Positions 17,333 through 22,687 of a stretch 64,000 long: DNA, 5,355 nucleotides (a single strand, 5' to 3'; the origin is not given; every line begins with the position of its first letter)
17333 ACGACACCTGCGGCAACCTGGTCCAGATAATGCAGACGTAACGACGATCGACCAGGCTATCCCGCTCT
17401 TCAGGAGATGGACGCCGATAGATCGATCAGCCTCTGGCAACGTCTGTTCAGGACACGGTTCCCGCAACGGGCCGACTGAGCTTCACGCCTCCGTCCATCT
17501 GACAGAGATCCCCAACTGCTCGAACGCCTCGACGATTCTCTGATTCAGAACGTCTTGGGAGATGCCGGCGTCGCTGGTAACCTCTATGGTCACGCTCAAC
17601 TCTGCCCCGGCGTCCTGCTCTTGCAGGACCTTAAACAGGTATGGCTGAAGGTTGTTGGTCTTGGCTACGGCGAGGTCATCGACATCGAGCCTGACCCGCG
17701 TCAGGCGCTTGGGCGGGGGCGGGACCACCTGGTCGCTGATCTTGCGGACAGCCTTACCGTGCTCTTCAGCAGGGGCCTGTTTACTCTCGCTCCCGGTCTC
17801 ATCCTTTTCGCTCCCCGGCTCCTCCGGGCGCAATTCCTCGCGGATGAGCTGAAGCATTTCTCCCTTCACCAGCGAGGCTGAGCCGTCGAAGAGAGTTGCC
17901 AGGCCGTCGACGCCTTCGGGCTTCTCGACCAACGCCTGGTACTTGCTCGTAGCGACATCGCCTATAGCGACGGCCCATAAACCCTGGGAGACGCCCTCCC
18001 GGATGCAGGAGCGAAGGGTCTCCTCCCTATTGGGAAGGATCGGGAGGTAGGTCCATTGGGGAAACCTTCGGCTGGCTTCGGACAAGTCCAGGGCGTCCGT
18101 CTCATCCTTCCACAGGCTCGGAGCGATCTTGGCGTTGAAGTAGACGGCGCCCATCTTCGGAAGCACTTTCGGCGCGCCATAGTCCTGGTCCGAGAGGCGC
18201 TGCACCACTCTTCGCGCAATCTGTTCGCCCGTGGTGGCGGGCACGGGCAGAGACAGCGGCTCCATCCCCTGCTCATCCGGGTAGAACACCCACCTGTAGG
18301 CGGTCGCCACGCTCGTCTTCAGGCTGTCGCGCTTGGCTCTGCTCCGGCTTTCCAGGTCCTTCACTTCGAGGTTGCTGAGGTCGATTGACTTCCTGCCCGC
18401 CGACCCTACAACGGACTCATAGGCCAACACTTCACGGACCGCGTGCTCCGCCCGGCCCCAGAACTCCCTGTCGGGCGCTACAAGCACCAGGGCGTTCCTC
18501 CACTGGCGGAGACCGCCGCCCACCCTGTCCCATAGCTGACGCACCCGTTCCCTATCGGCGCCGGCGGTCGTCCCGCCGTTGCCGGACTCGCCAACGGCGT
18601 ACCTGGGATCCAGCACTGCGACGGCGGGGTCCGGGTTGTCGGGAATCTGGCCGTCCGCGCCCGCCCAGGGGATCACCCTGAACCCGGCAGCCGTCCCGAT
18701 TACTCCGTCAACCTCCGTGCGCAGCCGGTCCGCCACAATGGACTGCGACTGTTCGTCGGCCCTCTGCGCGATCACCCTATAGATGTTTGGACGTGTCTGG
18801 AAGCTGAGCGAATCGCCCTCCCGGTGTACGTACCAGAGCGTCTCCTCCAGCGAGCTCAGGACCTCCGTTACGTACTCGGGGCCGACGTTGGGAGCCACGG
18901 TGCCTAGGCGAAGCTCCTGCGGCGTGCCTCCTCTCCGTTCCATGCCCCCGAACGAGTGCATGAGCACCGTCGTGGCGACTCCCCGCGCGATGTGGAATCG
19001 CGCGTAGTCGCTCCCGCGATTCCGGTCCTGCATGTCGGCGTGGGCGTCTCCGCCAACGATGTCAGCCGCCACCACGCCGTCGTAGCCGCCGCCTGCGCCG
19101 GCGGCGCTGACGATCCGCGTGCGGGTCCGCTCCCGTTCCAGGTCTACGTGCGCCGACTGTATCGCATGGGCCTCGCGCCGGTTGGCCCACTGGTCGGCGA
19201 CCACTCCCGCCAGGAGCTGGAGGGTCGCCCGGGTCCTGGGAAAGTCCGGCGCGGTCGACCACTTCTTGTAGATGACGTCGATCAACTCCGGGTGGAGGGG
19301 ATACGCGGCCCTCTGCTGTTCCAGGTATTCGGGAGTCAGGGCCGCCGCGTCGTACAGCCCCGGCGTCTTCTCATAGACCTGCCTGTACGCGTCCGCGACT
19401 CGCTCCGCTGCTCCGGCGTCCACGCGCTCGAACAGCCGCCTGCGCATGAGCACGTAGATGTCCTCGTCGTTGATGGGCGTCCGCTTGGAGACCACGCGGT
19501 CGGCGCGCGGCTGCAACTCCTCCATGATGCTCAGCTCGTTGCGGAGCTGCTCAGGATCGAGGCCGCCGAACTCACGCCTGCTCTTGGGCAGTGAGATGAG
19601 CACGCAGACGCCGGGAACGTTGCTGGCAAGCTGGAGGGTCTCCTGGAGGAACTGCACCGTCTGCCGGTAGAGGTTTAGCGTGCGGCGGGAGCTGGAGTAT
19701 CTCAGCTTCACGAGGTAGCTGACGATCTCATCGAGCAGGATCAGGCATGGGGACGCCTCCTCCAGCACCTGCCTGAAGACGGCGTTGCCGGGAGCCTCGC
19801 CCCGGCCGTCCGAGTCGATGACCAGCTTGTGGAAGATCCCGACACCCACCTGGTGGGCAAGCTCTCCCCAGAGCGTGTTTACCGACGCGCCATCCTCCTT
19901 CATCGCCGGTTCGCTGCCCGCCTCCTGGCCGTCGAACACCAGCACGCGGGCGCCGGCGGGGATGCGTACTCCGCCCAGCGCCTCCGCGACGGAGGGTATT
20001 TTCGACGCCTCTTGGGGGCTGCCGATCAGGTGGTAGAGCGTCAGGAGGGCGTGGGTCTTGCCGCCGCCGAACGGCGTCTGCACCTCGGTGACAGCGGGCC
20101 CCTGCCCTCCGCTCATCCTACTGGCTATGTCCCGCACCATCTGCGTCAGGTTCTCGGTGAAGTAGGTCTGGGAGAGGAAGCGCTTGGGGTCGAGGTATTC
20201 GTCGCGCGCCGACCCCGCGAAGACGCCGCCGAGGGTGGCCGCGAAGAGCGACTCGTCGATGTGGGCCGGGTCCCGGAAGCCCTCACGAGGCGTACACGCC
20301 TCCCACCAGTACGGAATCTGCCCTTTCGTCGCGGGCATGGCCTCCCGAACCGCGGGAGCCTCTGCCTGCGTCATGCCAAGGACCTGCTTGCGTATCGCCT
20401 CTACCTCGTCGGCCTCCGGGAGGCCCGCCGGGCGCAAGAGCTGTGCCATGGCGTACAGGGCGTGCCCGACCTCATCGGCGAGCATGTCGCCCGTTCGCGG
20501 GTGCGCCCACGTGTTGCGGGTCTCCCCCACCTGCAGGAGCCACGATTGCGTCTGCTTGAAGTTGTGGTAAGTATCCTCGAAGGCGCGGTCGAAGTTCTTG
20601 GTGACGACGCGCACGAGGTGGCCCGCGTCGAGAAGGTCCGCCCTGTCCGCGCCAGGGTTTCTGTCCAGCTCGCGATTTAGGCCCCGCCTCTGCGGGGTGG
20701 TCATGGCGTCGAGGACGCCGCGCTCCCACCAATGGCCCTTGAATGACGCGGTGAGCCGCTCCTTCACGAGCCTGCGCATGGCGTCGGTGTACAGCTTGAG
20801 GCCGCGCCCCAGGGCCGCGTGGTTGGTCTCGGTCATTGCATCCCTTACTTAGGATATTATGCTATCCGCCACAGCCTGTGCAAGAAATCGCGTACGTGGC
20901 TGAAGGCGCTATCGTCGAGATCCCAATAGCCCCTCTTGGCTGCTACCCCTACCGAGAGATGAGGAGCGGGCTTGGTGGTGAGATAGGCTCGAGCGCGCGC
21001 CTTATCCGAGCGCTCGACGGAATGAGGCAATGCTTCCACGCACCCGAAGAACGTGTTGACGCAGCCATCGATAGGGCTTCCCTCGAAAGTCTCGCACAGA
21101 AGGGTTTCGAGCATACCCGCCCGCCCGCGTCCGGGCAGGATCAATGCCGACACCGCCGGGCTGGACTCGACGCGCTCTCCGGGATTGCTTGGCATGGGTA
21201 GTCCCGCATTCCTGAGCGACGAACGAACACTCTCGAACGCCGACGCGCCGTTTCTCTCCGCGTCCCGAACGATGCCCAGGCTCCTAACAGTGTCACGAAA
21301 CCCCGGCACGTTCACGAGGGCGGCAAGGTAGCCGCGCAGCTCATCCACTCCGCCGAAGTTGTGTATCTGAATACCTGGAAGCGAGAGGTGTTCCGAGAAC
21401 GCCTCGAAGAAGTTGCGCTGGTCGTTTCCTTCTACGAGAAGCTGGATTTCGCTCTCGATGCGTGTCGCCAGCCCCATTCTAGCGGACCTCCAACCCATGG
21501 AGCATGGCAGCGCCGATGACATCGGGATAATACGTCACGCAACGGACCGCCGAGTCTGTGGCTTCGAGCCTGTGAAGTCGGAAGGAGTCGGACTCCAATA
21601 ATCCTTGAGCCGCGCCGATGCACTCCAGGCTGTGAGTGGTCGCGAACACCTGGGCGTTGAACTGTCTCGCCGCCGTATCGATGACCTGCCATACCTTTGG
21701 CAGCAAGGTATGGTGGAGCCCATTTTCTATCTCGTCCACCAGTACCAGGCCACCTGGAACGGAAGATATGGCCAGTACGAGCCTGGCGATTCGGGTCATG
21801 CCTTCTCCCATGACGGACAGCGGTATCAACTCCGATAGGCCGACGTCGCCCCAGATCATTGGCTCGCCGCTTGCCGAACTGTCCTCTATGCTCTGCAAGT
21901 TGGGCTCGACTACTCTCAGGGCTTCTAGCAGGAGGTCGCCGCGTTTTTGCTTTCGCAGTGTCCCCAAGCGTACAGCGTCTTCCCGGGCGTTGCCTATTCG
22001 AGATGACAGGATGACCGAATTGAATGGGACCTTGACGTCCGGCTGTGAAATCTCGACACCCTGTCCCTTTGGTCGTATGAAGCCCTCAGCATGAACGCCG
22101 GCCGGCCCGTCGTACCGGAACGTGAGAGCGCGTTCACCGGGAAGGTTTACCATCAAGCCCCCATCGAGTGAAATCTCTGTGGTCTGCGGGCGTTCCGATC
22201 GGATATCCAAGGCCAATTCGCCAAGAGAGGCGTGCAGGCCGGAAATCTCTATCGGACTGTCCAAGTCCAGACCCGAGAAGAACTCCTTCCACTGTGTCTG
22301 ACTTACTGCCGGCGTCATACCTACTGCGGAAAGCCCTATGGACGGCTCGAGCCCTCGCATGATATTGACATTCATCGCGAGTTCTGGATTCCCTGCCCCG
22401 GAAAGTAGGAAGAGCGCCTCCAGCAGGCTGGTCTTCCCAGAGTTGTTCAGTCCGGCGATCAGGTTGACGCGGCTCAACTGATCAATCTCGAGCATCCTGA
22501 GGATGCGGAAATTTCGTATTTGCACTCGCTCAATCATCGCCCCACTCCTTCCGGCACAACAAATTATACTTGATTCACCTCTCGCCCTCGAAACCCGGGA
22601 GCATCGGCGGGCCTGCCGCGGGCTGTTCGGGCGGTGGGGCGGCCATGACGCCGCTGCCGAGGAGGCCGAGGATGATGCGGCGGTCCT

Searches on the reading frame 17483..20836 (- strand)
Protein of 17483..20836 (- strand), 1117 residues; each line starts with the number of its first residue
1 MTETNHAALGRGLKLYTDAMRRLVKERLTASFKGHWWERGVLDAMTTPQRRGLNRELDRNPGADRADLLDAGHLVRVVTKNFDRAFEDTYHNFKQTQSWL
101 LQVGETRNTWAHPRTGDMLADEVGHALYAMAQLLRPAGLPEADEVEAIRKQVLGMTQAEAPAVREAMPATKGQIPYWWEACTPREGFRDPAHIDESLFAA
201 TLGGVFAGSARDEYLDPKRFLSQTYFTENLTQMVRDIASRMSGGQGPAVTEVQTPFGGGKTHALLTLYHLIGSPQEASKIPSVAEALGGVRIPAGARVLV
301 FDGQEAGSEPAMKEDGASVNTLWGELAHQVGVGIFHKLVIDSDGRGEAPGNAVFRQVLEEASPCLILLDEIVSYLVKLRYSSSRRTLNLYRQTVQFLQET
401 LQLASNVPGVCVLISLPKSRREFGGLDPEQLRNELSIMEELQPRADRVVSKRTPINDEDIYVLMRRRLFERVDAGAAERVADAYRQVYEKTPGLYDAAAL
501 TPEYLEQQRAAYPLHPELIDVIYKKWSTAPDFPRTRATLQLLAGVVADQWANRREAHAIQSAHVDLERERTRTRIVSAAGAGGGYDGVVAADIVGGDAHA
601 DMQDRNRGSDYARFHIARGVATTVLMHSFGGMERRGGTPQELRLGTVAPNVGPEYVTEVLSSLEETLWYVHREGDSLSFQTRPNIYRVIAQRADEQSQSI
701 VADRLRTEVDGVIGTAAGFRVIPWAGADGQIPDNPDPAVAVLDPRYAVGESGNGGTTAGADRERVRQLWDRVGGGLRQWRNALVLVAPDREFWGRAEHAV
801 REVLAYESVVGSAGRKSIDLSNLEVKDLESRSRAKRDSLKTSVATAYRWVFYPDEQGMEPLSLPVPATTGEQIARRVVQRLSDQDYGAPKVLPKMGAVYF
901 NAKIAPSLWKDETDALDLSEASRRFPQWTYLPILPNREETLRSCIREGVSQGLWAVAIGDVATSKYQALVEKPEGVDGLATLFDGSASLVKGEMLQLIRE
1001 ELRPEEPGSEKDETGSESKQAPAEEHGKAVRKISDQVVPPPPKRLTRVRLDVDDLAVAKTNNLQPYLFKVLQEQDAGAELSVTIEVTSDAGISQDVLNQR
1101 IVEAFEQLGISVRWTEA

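Call 5: search_protein_families(library=pfam, proteins=[window:17483-20836:-], max_evalue=0.001)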
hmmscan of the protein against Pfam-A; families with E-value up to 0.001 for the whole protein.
window:17483-20836:- (1117 aa): 2 families
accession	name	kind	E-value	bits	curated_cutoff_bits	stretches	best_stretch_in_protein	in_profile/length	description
PF04465.17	DUF499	-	5.9e-33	114.2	23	1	297-631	24-347/1024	Protein of unknown function (DUF499)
PF18731.6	HEPN_Swt1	-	7.5e-12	46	27.5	1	11-135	1-112/115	Swt1-like HEPN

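Call 9: find_encoding_contigs(protein=window:17483-20836:-, flank=10000, max_places=4)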
Protein window:17483-20836:- (1117 aa): no gene with exactly this product is on record in the collection.

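Call 56: search_protein_families(library=padloc, proteins=[window:17483-20836:-], max_evalue=0.00001)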
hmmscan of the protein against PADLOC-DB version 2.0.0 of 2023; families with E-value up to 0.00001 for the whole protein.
window:17483-20836:- (1117 aa): 2 families
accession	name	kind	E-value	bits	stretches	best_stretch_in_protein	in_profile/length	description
PDLC00662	HmaC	-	2.7e-123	411.1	1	177-1110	6-934/941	AAA+ ATPase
PDLC02192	DUF499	-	5e-38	128.5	1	216-712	34-505/1022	-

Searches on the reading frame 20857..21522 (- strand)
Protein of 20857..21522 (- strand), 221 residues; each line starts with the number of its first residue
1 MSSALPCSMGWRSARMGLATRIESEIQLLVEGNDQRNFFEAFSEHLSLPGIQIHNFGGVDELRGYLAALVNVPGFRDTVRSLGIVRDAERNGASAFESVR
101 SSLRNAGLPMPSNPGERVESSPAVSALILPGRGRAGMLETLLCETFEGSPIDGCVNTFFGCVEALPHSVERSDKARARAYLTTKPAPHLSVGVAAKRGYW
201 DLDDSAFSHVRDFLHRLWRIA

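Call 5: search_protein_families(library=pfam, proteins=[window:20857-21522:-], max_evalue=0.001)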
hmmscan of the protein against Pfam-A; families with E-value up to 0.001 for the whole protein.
window:20857-21522:- (221 aa): 1 family
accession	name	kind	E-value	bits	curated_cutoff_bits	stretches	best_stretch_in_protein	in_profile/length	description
PF11536.14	DUF3226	-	1.3e-22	81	27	1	27-217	3-206/208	Protein of unknown function (DUF3226)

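Call 8: find_encoding_contigs(protein=window:20857-21522:-, flank=10000, max_places=4)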
Protein window:20857-21522:- (221 aa): no gene with exactly this product is on record in the collection.

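Call 56: search_protein_families(library=padloc, proteins=[window:20857-21522:-], max_evalue=0.00001)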
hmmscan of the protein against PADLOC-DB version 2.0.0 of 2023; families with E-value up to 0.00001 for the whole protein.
window:20857-21522:- (221 aa): 0 families

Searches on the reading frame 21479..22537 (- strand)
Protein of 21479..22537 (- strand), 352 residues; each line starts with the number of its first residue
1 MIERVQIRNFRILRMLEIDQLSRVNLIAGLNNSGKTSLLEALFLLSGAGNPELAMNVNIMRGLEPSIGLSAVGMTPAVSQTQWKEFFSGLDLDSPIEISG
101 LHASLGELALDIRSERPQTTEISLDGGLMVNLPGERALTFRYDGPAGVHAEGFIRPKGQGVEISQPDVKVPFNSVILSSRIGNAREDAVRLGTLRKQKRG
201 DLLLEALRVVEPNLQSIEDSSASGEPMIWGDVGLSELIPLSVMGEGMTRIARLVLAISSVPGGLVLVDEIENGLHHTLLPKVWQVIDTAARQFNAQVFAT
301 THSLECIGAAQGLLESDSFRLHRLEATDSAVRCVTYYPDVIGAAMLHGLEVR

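Call 5: search_protein_families(library=pfam, proteins=[window:21479-22537:-], max_evalue=0.001)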
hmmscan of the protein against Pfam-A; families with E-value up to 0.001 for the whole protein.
window:21479-22537:- (352 aa): 4 families
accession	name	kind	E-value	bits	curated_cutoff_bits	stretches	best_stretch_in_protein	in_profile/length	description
PF13304.12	AAA_21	-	1e-22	82.1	27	2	182-304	179-300/304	AAA domain, putative AbiEii toxin, Type IV TA system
PF13175.12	AAA_15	-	2.6e-19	70.5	32.1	2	1-46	1-47/374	AAA ATPase domain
PF02463.25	SMC_N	-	8.3e-10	38.9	40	1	1-47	1-50/220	RecF/RecN/SMC N terminal domain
PF13476.12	AAA_23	-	9.5e-08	33.3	27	1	4-47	1-44/201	AAA domain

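Call 56: search_protein_families(library=padloc, proteins=[window:21479-22537:-], max_evalue=0.00001)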
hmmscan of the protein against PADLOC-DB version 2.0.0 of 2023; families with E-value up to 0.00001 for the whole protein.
window:21479-22537:- (352 aa): 71 families (the best 25 are shown)
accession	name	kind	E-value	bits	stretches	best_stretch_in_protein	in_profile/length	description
PDLC02336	AbiLi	-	1.8e-51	173.7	2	165-352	155-340/340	AbiLi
PDLC04611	PDC-M38A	-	5.2e-50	169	2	193-309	208-332/383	-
PDLC04608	PDC-M38A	-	6.6e-38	129.3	2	193-309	201-318/367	-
PDLC04607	PDC-M38A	-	8.3e-36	121.6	2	232-333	592-694/715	-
PDLC04610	PDC-M38A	-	6.1e-28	96.1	1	203-352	207-362/362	-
PDLC02980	AriA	-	7.5e-27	93.1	1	195-307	192-303/304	-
PDLC04609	PDC-M38A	-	1.1e-23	82.1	2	1-67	1-67/371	-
PDLC02979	AriA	-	2.9e-20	71.4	2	1-46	1-48/373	-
PDLC04182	HEC-01A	-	1.6e-16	58.3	1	198-306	239-350/406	-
PDLC00102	GajA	-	4e-15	53.3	1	1-44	2-45/532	AAA ATPase domain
PDLC04168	GajA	-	1.4e-14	51.7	1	237-305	251-320/570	-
PDLC04214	HEC-02A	-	6.4e-14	50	1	1-44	1-44/338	-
PDLC03878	NsnB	-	1.3e-13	49.5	1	1-48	1-47/345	-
PDLC02335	AbiLi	-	1.3e-13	48.7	1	1-316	49-245/326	AbiLi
PDLC04541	PDC-M25A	-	3.3e-13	47.5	1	1-46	1-45/380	-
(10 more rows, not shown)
